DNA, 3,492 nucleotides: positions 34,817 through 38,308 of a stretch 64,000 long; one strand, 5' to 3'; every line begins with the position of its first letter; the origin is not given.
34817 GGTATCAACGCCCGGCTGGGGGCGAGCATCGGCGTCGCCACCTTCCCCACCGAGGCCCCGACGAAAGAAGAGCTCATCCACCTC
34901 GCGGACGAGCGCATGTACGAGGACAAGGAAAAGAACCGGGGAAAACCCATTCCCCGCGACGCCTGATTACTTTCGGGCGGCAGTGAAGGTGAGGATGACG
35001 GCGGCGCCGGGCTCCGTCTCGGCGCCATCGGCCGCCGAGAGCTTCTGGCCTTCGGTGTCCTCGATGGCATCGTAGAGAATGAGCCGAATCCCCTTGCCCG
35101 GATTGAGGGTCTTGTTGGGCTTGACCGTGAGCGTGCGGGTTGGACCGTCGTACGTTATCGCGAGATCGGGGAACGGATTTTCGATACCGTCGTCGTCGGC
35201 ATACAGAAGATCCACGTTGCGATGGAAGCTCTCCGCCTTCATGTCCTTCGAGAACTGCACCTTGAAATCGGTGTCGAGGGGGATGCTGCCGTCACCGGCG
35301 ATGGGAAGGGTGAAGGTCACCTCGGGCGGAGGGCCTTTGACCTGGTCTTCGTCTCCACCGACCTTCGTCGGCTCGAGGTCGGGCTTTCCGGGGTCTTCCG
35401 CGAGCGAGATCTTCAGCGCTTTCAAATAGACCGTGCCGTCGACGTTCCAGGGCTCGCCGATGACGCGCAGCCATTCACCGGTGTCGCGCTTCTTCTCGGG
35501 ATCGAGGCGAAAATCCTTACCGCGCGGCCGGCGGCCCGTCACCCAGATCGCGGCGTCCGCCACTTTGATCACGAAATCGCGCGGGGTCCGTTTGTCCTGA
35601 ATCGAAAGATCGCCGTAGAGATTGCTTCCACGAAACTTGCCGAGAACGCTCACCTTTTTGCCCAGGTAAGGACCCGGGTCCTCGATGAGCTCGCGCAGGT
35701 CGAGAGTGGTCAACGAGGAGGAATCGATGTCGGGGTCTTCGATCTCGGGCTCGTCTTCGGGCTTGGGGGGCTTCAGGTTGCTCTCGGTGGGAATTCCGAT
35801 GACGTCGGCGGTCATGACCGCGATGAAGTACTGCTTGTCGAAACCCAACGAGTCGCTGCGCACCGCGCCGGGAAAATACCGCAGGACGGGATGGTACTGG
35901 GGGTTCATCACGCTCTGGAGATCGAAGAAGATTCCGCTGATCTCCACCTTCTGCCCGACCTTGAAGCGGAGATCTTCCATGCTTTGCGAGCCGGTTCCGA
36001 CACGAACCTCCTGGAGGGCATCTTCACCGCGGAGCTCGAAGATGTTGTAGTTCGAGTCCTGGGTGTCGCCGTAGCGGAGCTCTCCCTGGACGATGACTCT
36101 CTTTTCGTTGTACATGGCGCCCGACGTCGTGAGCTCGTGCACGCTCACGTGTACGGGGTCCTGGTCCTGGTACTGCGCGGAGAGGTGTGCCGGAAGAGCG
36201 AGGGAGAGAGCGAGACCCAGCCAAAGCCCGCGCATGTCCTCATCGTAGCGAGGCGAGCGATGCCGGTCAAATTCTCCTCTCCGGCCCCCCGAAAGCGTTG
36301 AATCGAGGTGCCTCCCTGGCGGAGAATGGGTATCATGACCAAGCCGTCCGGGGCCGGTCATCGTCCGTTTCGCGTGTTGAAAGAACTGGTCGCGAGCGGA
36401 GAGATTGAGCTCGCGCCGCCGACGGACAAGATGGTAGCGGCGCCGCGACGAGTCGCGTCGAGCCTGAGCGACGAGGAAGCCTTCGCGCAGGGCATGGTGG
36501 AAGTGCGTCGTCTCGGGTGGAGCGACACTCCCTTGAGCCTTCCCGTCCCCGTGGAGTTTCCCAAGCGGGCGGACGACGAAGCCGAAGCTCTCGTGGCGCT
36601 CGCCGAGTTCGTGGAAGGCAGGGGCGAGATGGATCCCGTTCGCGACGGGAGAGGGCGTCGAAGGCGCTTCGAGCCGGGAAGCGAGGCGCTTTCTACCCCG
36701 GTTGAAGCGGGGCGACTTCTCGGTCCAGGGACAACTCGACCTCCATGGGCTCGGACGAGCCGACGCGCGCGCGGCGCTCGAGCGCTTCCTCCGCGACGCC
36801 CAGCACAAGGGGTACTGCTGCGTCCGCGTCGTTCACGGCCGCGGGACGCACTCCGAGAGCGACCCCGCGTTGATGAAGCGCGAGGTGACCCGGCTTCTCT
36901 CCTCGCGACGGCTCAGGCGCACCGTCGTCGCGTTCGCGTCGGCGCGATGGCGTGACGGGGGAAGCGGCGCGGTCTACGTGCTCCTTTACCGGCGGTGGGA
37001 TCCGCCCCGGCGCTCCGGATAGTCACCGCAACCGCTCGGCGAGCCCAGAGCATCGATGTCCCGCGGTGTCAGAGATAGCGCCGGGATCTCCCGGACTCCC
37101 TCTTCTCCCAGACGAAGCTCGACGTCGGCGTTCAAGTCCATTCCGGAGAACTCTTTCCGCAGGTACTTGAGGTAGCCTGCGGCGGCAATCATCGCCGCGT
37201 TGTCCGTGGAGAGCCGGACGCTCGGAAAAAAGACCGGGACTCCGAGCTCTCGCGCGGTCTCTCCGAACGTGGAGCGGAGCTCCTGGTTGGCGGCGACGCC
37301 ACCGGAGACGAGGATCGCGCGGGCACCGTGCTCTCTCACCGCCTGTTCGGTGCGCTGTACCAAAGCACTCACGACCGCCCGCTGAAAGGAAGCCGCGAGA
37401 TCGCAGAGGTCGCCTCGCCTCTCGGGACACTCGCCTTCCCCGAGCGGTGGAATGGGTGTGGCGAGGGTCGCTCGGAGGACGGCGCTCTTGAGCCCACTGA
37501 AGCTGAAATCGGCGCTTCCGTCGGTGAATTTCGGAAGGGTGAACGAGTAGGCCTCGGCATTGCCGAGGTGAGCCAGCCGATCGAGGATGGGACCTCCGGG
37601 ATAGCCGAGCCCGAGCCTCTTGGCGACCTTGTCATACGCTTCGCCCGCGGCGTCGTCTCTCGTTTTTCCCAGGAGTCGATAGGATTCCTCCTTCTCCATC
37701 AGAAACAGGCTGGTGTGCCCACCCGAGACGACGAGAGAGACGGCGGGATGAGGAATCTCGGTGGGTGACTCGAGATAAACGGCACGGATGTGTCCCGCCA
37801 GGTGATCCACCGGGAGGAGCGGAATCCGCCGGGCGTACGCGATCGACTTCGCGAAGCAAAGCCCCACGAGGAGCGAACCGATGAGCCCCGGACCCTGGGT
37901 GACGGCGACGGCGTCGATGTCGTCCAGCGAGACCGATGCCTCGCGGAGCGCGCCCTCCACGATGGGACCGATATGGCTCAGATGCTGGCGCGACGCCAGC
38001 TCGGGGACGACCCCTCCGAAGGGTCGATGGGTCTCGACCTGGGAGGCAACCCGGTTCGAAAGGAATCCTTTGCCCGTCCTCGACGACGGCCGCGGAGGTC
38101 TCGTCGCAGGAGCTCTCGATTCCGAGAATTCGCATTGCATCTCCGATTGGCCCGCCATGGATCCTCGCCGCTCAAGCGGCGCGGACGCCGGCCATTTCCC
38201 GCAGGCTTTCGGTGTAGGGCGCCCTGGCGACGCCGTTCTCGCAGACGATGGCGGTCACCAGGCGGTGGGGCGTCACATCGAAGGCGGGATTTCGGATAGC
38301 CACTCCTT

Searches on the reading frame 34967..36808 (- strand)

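Call 43: search_protein_families(library=pfam, proteins=[window:34967-36808:-], max_evalue=0.0001)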
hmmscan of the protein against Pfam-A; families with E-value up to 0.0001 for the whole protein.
window:34967-36808:- (613 aa): 1 family
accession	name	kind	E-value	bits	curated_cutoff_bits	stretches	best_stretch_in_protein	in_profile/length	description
PF13205.12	Big_5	-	6.3e-09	36.9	23.6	1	494-593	4-98/105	Bacterial Ig-like domain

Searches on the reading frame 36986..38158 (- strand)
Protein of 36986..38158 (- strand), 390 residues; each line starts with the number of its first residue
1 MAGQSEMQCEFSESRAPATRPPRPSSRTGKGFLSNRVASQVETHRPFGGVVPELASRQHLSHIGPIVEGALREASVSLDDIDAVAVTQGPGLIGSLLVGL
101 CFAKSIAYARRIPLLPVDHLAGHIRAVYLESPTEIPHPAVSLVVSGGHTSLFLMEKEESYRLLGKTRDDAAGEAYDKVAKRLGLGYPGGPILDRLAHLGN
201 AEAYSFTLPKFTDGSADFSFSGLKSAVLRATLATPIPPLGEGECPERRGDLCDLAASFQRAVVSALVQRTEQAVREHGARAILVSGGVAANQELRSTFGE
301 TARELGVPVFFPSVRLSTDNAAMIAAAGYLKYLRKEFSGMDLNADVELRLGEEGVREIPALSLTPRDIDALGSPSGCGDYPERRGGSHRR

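Call 43: search_protein_families(library=pfam, proteins=[window:36986-38158:-], max_evalue=0.0001)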
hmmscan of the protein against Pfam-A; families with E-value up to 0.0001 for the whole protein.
window:36986-38158:- (390 aa): 3 families
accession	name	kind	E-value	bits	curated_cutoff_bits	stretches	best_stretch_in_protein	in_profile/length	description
PF00814.31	TsaD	-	1.2e-91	307.5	24.8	1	33-325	3-263/264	tRNA N6-adenosine threonylcarbamoyltransferase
PF22521.2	HypF_C_2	-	1.2e-06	28.9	27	1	252-317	167-231/241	Carbamoyltransferase, Kae1-like Domain, second subdomain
PF02543.21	Carbam_trans_N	-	1.3e-05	25.3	24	0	253-296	275-318/346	Carbamoyltransferase N-terminus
